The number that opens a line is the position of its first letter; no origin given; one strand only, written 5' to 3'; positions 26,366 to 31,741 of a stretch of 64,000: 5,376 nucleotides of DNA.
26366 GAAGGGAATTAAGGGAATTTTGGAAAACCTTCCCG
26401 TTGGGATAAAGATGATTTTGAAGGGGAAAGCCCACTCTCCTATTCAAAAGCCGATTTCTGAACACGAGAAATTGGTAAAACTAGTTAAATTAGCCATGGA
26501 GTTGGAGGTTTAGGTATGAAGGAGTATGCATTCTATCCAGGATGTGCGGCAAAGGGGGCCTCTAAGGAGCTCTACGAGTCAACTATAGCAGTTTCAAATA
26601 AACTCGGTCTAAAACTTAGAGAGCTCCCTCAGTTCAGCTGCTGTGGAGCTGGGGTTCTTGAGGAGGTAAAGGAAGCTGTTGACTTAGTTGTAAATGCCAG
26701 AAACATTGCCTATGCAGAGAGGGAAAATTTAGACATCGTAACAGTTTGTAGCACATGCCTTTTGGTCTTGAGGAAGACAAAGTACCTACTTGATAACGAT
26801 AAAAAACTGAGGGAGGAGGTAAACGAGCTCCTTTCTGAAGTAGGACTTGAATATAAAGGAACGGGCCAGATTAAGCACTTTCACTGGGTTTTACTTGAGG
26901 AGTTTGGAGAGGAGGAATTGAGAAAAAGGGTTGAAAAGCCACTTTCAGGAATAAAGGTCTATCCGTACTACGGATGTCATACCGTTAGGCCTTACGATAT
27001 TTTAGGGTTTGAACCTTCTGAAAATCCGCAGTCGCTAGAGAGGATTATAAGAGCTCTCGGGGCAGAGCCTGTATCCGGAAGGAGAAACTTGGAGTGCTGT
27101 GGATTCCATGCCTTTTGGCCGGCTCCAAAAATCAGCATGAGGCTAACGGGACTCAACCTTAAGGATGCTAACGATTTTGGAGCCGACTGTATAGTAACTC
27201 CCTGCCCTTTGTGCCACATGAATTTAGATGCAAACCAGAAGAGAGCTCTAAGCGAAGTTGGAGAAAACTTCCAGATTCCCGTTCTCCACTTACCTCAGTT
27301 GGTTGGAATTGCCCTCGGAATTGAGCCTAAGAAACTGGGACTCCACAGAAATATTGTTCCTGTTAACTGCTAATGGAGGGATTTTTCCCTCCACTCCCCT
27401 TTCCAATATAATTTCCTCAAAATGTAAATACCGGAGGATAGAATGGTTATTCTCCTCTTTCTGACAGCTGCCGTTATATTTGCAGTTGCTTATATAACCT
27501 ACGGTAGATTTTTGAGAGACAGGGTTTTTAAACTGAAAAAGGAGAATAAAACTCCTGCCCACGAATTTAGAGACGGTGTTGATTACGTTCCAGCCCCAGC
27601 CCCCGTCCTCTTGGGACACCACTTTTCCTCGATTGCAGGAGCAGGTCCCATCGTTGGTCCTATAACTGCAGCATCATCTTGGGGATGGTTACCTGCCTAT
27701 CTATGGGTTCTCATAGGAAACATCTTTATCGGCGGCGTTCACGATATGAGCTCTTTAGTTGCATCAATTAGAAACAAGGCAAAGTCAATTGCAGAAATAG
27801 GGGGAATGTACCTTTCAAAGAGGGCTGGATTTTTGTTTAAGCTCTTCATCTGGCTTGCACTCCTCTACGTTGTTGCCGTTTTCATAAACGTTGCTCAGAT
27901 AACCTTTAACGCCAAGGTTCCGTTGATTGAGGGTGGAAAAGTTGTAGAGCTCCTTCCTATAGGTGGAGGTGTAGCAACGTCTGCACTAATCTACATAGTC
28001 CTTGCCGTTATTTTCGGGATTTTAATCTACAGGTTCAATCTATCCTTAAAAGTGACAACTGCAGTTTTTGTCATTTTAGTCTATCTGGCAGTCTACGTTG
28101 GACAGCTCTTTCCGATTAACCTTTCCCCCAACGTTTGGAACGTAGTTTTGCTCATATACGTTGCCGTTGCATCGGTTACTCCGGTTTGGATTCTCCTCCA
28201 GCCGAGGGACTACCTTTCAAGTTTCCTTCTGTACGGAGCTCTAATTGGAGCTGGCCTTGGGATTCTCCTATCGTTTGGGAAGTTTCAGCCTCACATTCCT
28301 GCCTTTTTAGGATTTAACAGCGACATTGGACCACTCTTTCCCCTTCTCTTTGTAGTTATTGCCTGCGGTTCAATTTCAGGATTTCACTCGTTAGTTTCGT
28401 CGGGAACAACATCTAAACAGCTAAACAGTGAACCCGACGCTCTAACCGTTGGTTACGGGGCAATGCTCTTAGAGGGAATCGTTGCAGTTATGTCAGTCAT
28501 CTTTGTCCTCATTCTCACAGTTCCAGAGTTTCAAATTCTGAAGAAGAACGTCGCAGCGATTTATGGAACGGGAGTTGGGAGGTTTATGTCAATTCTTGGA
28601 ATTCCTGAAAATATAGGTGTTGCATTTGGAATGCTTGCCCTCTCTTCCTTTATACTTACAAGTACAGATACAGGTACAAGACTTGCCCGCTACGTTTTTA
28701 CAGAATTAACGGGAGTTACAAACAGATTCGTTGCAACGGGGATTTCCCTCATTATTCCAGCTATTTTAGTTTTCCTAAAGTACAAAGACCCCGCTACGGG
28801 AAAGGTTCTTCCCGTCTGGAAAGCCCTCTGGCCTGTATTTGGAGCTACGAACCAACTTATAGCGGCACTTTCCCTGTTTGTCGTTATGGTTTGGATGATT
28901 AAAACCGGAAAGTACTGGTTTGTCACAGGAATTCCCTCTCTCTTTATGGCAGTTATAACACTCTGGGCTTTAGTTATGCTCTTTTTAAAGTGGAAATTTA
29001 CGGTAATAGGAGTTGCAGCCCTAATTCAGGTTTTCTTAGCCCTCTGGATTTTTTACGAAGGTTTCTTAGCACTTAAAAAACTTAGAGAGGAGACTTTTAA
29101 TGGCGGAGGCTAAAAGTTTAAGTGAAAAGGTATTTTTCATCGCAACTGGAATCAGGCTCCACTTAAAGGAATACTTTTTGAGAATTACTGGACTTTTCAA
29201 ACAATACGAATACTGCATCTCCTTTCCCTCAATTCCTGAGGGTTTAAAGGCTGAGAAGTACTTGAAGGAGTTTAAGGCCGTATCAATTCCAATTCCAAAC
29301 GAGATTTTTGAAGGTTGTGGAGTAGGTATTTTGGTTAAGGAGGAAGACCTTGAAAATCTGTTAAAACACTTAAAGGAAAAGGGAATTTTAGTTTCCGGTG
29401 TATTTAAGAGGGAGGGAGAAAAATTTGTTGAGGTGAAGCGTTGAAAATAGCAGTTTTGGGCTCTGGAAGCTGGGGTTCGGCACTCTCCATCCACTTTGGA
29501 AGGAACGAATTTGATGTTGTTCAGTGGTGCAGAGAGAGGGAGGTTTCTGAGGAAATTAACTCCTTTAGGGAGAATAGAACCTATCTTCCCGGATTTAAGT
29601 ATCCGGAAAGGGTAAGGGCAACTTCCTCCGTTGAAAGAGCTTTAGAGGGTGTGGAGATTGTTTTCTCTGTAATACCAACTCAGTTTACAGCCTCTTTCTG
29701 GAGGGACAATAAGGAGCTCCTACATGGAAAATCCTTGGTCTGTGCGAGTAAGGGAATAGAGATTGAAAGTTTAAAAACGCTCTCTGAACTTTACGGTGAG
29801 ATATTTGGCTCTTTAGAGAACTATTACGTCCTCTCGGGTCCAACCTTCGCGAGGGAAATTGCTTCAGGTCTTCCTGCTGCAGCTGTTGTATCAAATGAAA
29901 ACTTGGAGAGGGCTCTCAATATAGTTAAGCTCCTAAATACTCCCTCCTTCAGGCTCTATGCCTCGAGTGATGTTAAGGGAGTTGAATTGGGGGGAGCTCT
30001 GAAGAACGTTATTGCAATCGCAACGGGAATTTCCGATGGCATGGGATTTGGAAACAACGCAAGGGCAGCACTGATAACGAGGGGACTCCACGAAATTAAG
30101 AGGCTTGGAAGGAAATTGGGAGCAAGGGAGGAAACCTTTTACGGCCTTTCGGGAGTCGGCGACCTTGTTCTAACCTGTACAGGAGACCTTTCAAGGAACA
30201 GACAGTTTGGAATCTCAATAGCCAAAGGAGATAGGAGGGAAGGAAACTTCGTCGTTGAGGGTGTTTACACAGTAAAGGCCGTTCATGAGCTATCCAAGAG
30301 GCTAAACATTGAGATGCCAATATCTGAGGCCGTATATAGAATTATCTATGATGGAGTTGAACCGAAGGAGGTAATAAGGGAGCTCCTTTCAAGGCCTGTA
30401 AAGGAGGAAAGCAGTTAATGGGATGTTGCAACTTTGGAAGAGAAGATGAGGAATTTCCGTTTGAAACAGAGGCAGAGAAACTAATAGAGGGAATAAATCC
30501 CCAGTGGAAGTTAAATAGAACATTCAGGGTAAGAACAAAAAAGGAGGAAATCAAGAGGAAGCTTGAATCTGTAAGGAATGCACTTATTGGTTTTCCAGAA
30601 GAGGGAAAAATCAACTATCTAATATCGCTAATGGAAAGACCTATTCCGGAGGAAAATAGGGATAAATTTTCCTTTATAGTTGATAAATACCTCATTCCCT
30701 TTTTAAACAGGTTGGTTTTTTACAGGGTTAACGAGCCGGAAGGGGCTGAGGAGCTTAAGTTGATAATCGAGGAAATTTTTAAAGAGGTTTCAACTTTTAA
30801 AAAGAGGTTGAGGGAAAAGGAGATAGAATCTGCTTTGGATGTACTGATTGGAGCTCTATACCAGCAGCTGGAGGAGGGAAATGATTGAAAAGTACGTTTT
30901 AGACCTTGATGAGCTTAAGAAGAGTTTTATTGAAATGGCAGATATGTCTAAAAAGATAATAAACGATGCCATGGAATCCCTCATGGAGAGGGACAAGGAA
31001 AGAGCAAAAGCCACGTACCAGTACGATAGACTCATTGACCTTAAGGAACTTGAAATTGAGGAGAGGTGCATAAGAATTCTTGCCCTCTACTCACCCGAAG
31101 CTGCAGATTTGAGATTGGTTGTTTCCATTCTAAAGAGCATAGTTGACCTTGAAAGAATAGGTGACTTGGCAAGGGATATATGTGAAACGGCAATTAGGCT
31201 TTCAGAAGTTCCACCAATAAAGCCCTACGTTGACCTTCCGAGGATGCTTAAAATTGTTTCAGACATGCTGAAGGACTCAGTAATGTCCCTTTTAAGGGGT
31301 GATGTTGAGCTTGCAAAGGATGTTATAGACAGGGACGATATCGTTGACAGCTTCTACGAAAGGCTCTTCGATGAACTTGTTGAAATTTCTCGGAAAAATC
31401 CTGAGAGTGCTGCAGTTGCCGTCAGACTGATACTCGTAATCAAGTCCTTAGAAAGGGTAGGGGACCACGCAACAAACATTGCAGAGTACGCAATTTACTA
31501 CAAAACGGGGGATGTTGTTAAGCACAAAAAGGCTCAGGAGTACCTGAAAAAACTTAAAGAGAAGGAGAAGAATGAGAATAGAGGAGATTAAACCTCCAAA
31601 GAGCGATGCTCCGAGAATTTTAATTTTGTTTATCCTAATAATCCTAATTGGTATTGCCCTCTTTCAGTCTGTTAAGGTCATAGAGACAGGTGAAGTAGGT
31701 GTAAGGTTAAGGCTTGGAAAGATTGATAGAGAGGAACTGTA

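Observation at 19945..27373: Two paralogous type-E (flavoprotein / FeS / CCG-domain) fumarate reductase or succinate dehydrogenase operons arranged head to head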

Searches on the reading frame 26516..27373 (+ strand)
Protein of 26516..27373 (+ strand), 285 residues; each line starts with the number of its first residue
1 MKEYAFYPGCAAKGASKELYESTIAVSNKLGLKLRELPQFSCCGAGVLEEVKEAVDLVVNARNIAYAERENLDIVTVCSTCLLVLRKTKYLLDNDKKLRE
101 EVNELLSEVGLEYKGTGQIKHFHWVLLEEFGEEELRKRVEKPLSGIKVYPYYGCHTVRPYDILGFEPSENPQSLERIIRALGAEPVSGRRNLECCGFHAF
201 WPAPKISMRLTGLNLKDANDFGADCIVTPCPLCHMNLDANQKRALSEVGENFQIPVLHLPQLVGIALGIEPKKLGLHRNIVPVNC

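Call 3: search_protein_families(library=pfam, proteins=[window:26516-27373:+])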
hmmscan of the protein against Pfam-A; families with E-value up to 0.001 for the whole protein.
window:26516-27373:+ (285 aa): 1 family
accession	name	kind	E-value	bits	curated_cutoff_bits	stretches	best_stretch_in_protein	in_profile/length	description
PF02754.22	CCG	-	5.7e-32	110.1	20.6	2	4-86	1-85/85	Cysteine-rich domain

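Call 4: search_protein_families(library=ncbifam, proteins=[window:26516-27373:+])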
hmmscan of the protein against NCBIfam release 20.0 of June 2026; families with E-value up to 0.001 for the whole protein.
window:26516-27373:+ (285 aa): 8 families
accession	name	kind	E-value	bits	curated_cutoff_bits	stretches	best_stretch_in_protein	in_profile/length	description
NF042965.1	MFR_anch_SdhE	equivalog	7.7e-87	291.4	500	1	2-281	1-276/282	8-methylmenaquinol:fumarate reductase membrane anchor subunit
TIGR03288.1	CoB_CoM_SS_B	equivalog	5e-66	222.9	345.15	1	3-283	1-283/290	CoB--CoM heterodisulfide reductase subunit B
NF041780.1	hetero_SS_HdrB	equivalog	4.4e-31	108.3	450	1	21-283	23-298/304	ferredoxin:CoB-CoM heterodisulfide reductase subunit HdrB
NF045670.1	quin_L_LdhH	equivalog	8.7e-18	63.9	800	1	3-244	468-692/706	L-lactate dehydrogenase (quinone) large subunit LdhH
NF008369.0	PRK11168.1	equivalog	3e-10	39.6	278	1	3-107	168-276/401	anaerobic glycerol-3-phosphate dehydrogenase subunit C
NF004898.0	PRK06259.1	equivalog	4e-09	35.6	385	1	4-244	264-470/488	fumarate reductase (CoM/CoB) subunit TfrB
NF045663.1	diclust_near_Sec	equivalog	1.3e-05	23.6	530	0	3-88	421-506/759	pyridine nucleotide-disulfide oxidoreductase/dicluster-binding protein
NF008434.0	PRK11274.1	equivalog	0.00024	20.2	333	0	8-102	174-272/409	glycolate oxidase subunit GlcF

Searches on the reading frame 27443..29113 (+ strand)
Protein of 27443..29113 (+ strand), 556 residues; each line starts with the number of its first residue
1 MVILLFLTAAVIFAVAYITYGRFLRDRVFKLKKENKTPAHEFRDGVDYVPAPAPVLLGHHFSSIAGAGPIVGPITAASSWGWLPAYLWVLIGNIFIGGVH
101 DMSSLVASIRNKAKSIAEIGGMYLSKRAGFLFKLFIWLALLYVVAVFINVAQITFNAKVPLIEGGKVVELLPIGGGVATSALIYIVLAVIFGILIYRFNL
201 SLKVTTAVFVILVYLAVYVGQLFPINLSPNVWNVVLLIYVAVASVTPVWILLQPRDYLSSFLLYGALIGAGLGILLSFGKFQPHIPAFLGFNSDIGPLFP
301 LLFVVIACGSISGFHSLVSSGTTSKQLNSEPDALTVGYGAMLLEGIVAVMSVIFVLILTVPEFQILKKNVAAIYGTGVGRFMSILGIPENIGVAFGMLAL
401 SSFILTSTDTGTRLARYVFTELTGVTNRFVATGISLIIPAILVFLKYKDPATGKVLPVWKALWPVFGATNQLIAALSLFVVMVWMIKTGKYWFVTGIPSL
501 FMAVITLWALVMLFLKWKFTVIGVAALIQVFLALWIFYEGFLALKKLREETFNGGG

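Call 6: search_protein_families(library=ncbifam, proteins=[window:27443-29113:+], max_evalue=0.00001)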
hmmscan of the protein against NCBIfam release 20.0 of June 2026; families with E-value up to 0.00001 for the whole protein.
window:27443-29113:+ (556 aa): 1 family
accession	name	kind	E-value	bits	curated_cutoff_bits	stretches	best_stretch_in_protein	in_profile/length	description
NF011590.0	PRK15015.1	equivalog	5.9e-64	216.7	1188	2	6-376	38-403/701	pyruvate/proton symporter CstA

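Call 63: search_protein_families(library=pfam, proteins=[window:27443-29113:+], max_evalue=0.01)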
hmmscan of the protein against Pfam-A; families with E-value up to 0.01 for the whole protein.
window:27443-29113:+ (556 aa): 1 family
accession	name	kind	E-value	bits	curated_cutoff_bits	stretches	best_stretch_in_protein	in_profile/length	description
PF02554.20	CstA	-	1.3e-149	499.9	27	2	3-374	3-370/560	Carbon starvation protein CstA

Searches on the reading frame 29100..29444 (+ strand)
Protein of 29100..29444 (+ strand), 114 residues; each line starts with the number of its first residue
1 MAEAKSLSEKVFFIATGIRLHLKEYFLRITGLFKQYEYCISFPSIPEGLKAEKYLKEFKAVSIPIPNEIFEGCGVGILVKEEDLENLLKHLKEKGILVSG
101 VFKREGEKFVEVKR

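Call 6: search_protein_families(library=ncbifam, proteins=[window:29100-29444:+], max_evalue=0.00001)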
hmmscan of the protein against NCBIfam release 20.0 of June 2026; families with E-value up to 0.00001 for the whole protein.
window:29100-29444:+ (114 aa): 0 families

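Call 63: search_protein_families(library=pfam, proteins=[window:29100-29444:+], max_evalue=0.01)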
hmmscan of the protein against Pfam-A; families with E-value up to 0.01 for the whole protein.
window:29100-29444:+ (114 aa): 1 family
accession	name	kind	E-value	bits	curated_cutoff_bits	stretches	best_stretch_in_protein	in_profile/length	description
PF11823.13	Se_S_carrier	-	3.9e-17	61.9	25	1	37-102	1-68/69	Putative Se/S carrier protein-like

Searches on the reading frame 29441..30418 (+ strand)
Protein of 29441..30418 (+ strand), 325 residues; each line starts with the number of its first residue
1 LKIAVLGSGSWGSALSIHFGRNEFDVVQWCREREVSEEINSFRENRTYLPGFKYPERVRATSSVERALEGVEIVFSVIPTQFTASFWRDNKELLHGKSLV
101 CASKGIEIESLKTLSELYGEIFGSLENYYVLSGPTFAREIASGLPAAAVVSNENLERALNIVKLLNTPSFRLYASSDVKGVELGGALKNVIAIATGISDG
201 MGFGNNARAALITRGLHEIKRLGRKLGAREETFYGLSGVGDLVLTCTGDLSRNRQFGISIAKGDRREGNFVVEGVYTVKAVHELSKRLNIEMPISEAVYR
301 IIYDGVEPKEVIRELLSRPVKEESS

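Call 6: search_protein_families(library=ncbifam, proteins=[window:29441-30418:+], max_evalue=0.00001)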
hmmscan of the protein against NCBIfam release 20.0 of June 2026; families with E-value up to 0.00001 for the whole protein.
window:29441-30418:+ (325 aa): 14 families
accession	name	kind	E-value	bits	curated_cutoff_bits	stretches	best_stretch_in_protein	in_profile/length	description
NF000942.0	PRK00094.1-4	subfamily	6e-116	387.3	257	1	1-324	3-333/334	NAD(P)H-dependent glycerol-3-phosphate dehydrogenase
NF000940.0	PRK00094.1-2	subfamily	6.8e-106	354.5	202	1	1-324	1-329/330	NAD(P)H-dependent glycerol-3-phosphate dehydrogenase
NF000941.0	PRK00094.1-3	equivalog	3.1e-103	345.5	423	1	2-324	3-333/336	NAD(P)H-dependent glycerol-3-phosphate dehydrogenase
NF000939.0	PRK00094.1-1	equivalog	2.5e-93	312.8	473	1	2-324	7-336/339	NAD(P)H-dependent glycerol-3-phosphate dehydrogenase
NF011211.0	PRK14618.1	equivalog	1.6e-92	310.2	489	1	1-323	5-328/328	NAD(P)H-dependent glycerol-3-phosphate dehydrogenase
NF000946.0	PRK00094.2-4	equivalog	3.1e-82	276.3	455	1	2-320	6-329/342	NAD(P)H-dependent glycerol-3-phosphate dehydrogenase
NF011212.0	PRK14619.1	equivalog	3.7e-79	266.1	377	1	60-323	38-307/309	NAD(P)H-dependent glycerol-3-phosphate dehydrogenase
NF011213.0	PRK14620.1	equivalog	1e-72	245.1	478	1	1-317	1-326/326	NAD(P)H-dependent glycerol-3-phosphate dehydrogenase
NF009098.0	PRK12439.1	equivalog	3.9e-72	243.5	436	1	2-320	9-332/341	NAD(P)H-dependent glycerol-3-phosphate dehydrogenase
NF000943.0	PRK00094.2-1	equivalog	8.5e-72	242.2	400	1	1-318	1-295/296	NAD(P)H-dependent glycerol-3-phosphate dehydrogenase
NF000944.0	PRK00094.2-2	equivalog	2.5e-71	240.5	603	1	1-316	21-340/371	NAD(P)H-dependent glycerol-3-phosphate dehydrogenase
TIGR03376.1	glycerol3P_DH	equivalog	1.3e-59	202.1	285.5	1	2-312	1-339/342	glycerol-3-phosphate dehydrogenase (NAD(+))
NF000947.0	PRK00094.2-5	equivalog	1.4e-50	172.6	251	1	1-304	5-316/323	NAD(P)H-dependent glycerol-3-phosphate dehydrogenase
NF000945.0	PRK00094.2-3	equivalog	4.4e-48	164.8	491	1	1-313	1-345/352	NAD(P)H-dependent glycerol-3-phosphate dehydrogenase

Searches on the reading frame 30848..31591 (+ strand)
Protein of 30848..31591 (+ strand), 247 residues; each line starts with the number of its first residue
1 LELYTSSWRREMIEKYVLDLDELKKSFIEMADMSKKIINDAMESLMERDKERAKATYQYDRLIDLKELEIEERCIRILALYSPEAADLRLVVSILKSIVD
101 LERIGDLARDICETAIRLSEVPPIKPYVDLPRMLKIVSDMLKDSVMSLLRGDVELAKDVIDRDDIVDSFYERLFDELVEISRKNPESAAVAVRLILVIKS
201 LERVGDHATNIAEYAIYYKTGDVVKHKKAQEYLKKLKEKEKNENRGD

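Call 6: search_protein_families(library=ncbifam, proteins=[window:30848-31591:+], max_evalue=0.00001)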
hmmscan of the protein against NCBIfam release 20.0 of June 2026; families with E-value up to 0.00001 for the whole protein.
window:30848-31591:+ (247 aa): 2 families
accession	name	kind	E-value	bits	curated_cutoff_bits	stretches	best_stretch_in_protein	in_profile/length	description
TIGR02135.1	phoU_full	equivalog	5.9e-59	199.2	130.25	1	16-223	3-211/212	phosphate signaling complex protein PhoU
NF008332.0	PRK11115.1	equivalog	8.2e-42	143.4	342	1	14-240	12-238/239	phosphate signaling complex protein PhoU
